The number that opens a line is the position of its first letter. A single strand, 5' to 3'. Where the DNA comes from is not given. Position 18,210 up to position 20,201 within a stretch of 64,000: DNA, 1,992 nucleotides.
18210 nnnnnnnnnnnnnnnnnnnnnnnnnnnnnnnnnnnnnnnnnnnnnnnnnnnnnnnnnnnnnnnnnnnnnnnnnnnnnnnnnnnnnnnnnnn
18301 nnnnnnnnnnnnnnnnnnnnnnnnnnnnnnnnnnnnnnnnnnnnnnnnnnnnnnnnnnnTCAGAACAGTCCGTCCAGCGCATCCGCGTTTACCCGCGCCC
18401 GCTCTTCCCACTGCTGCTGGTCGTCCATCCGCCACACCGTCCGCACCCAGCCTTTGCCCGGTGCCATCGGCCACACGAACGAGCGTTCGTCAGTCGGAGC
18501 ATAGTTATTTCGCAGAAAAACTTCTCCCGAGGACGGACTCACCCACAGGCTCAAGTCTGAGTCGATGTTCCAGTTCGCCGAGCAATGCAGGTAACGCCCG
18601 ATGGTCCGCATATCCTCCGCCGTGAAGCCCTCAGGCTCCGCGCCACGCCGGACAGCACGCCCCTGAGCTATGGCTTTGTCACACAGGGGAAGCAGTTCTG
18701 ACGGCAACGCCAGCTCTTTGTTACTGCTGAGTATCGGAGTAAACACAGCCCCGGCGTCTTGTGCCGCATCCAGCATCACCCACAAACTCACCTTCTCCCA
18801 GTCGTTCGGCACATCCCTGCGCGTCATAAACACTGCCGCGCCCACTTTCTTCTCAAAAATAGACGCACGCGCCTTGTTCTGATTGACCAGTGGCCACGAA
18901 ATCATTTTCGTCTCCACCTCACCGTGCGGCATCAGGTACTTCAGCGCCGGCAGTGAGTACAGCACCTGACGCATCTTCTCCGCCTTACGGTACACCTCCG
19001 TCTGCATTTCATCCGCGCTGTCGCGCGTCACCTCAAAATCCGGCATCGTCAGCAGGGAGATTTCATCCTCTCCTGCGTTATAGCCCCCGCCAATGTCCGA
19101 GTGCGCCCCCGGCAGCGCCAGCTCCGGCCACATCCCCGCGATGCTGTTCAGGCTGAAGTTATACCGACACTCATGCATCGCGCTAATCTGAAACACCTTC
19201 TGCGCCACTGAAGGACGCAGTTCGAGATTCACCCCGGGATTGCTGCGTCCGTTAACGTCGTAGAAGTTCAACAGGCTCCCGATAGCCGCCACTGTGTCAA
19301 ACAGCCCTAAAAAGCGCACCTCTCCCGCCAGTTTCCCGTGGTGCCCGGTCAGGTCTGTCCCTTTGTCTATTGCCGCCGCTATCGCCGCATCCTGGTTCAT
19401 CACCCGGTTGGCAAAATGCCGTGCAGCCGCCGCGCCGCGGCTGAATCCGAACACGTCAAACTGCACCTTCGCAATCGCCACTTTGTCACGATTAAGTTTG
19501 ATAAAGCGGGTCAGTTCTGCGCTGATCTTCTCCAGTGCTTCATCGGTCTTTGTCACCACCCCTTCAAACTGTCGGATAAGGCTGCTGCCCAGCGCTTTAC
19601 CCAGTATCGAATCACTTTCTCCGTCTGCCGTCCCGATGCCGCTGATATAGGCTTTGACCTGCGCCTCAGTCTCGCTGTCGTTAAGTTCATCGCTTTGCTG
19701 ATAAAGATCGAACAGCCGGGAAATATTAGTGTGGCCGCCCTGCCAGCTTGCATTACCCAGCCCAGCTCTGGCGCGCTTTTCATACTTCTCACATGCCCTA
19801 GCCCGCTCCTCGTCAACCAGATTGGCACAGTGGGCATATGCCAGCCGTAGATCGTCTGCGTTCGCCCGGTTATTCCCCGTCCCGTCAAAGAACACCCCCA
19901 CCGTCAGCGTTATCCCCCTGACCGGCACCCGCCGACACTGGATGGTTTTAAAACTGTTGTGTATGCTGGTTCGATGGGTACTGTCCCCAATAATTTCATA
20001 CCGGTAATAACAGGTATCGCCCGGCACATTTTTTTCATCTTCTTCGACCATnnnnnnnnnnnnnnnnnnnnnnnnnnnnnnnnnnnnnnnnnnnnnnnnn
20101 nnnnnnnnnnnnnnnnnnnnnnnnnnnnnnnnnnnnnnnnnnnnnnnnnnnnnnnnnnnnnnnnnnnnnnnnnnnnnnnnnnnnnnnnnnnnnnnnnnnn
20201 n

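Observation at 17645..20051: Orphan Tle1-type phospholipase and lipoprotein partner with no type VI secretion genes nearby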

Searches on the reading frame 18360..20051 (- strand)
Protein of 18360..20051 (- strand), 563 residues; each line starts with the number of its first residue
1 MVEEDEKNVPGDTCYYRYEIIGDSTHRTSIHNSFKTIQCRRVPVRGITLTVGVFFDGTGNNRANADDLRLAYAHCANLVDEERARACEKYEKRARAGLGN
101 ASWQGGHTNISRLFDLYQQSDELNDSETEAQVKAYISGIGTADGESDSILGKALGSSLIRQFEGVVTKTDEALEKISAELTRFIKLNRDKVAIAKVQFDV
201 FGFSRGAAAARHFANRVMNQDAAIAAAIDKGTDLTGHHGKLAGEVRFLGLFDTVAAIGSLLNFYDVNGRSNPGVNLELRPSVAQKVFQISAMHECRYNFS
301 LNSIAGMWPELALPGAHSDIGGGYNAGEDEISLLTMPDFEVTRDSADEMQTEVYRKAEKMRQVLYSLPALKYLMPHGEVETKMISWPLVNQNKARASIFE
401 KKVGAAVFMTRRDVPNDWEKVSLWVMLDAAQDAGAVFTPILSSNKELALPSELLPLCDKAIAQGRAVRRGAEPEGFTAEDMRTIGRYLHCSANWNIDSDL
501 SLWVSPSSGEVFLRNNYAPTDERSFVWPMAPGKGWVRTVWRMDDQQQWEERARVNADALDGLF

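Call 5: search_protein_families(proteins=[window:18363-20051:-], library=ncbifam, max_evalue=0.1)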
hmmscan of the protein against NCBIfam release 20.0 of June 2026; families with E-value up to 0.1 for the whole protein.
window:18363-20051:- (563 aa): 1 family
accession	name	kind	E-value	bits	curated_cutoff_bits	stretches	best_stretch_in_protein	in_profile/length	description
TIGR01083.1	nth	equivalog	0.038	13.7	211.7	1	111-176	50-112/192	endonuclease III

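Call 7: profile_search(protein=window:18360-20051:-)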
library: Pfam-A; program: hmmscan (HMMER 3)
A. the first sequence (563 residues): domains with independent E <= 10: 4; with E <= 0.001: 2
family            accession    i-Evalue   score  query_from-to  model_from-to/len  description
T6SS_Tle1-like_ca PF09994.14    8.2e-09    35.6     242-333       172-278/287  T6SS, Phospholipase effector Tle1-like, catalytic domain
T6SS_Tle1-like_ca PF09994.14    5.1e-05    23.2     106-216        21-116/287  T6SS, Phospholipase effector Tle1-like, catalytic domain
DUF7379           PF24096.1       0.077    13.4     192-253        66-129/191  Domain of unknown function (DUF7379)
Telethonin        PF09470.15        0.3    11.4     324-419        18-109/163  Telethonin protein

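Call 20: search_solved_structures(query=window:18363-20051:-, max_evalue=1, show_alignments=3)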
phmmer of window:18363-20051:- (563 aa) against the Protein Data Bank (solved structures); distinct sequences matched with E-value up to 1: 3.
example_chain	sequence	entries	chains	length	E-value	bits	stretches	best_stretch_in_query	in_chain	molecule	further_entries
6sjl_D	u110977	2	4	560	1.5e-200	670.4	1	14-556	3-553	Putative type VI secretion protein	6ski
9j3f_A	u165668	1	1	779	4.4e-16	61.6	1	190-330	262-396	Tle1 phospholipase domain-containing protein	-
4o5p_A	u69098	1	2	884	3e-08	35.8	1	187-259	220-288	Uncharacterized protein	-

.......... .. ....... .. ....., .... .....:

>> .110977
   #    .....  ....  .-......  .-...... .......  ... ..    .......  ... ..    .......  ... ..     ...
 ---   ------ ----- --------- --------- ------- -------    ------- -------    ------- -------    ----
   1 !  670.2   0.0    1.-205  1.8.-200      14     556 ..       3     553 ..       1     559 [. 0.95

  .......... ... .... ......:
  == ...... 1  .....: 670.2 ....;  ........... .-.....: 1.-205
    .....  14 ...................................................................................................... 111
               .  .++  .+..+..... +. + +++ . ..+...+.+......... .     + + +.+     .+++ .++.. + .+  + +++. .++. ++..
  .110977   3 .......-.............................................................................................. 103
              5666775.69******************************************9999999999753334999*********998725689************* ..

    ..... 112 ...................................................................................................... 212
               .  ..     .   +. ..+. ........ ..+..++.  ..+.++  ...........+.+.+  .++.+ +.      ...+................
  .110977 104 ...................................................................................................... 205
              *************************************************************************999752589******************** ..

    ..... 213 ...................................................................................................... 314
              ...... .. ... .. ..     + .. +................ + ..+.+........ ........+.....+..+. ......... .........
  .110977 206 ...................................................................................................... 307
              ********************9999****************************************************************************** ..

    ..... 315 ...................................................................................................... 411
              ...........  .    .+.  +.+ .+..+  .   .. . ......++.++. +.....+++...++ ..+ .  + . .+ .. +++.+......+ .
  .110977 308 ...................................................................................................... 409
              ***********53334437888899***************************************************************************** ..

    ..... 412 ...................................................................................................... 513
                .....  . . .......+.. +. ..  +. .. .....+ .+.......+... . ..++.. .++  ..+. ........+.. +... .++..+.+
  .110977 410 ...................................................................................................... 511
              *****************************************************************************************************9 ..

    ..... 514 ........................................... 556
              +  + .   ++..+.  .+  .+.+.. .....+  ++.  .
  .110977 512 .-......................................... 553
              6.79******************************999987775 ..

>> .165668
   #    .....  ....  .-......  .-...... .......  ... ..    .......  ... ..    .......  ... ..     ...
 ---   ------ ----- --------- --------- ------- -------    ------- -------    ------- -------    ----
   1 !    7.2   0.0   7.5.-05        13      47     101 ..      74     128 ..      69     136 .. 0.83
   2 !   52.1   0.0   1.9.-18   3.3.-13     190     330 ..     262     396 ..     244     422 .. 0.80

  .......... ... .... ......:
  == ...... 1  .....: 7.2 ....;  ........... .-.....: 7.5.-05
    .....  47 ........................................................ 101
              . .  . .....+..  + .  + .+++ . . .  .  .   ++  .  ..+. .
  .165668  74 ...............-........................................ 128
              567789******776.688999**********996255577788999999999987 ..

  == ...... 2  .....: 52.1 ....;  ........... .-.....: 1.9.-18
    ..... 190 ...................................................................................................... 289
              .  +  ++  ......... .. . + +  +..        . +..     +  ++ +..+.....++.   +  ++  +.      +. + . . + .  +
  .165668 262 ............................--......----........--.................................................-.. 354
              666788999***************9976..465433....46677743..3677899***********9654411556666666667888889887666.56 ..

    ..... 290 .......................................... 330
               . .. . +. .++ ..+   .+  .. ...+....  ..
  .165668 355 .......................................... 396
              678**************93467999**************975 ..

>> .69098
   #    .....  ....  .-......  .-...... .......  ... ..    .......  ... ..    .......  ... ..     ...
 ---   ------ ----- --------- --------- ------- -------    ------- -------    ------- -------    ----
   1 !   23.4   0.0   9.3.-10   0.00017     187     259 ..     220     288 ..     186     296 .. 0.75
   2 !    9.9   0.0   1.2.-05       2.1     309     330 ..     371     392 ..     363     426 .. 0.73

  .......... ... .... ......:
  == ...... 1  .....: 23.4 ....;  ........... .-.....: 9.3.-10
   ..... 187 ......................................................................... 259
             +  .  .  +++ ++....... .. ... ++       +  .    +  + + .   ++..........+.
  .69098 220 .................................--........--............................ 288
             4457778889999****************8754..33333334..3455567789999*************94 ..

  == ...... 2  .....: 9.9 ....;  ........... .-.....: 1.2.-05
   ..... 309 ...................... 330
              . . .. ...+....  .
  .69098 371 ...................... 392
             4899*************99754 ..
